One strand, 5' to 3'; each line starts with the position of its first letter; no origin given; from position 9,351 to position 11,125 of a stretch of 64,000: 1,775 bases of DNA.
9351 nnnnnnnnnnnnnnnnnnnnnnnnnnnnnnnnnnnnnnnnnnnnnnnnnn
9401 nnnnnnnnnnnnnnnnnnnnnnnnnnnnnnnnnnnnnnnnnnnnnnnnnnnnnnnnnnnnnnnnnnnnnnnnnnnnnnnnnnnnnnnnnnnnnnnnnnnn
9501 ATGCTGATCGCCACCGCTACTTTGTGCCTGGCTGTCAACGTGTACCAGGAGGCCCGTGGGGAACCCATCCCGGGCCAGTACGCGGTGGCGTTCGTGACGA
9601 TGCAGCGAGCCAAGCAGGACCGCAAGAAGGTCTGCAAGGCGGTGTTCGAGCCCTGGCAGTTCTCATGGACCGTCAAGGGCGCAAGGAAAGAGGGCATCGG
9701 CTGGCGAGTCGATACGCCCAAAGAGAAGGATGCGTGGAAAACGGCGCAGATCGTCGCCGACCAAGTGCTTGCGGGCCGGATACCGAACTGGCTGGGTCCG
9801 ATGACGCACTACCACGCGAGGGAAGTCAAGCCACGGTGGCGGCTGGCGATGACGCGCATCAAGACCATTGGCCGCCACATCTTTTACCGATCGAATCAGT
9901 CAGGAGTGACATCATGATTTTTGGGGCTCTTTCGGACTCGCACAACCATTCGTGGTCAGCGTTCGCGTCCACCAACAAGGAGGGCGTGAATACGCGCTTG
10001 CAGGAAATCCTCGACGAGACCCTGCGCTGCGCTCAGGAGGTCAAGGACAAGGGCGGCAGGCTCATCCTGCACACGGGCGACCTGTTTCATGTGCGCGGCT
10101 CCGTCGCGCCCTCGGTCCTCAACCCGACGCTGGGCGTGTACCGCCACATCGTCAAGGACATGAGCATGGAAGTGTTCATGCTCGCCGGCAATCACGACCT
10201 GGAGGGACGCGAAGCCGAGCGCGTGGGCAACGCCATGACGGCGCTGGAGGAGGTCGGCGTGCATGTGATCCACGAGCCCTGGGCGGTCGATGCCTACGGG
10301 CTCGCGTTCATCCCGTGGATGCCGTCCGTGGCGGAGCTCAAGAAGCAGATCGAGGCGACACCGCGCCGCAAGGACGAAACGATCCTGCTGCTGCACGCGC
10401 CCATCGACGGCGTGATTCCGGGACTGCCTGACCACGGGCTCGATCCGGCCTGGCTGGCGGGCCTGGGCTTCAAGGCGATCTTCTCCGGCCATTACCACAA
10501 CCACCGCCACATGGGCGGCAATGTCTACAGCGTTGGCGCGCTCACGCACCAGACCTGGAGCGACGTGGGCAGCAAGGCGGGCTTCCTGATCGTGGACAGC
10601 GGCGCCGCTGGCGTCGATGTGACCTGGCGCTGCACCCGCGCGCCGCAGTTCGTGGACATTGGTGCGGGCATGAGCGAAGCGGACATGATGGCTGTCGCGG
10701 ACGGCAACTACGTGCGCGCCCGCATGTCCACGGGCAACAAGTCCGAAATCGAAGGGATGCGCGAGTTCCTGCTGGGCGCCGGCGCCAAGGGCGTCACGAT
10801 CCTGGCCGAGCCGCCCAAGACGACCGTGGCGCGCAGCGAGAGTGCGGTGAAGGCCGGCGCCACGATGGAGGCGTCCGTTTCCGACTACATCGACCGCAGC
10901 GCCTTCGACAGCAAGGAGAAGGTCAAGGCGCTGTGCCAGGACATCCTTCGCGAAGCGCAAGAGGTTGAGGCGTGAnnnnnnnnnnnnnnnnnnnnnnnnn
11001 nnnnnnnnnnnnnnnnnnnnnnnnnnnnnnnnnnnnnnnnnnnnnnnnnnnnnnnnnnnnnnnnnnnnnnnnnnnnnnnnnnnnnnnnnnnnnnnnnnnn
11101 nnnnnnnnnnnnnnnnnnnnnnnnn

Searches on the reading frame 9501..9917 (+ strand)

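Call 95: search_protein_families(library=pfam, max_evalue=0.01, proteins=[window:9501-9917:+])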
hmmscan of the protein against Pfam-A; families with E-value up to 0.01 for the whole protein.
window:9501-9917:+ (138 aa): 1 family
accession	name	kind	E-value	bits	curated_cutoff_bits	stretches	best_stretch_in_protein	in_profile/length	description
PF07486.17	Hydrolase_2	-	4.4e-17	63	27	1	20-129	1-100/100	Cell Wall Hydrolase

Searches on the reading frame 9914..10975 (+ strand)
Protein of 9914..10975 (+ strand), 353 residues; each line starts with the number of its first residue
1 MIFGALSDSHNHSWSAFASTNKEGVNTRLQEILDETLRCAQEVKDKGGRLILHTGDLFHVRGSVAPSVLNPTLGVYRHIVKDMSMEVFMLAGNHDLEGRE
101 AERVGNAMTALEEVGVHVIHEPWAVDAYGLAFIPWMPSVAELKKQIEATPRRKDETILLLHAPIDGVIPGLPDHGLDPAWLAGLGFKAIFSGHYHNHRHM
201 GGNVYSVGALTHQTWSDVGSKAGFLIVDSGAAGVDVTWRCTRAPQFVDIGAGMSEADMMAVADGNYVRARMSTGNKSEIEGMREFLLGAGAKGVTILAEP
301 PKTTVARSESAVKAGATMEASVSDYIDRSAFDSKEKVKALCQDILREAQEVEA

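Call 15: search_protein_families(library=phrogs, proteins=[window:9914-10975:+])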
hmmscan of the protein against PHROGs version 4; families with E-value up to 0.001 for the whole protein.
window:9914-10975:+ (353 aa): 3 families
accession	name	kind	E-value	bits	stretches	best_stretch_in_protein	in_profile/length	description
phrog_100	-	DNA, RNA and nucleotide metabolism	1.6e-64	219.8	1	3-353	31-380/989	SbcD-like subunit of palindrome specific endonuclease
phrog_34949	-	unknown function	8.3e-49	167.4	1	3-224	5-232/243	-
phrog_1649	-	other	1.4e-05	24.9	1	4-104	39-113/308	metallo-phosphoesterase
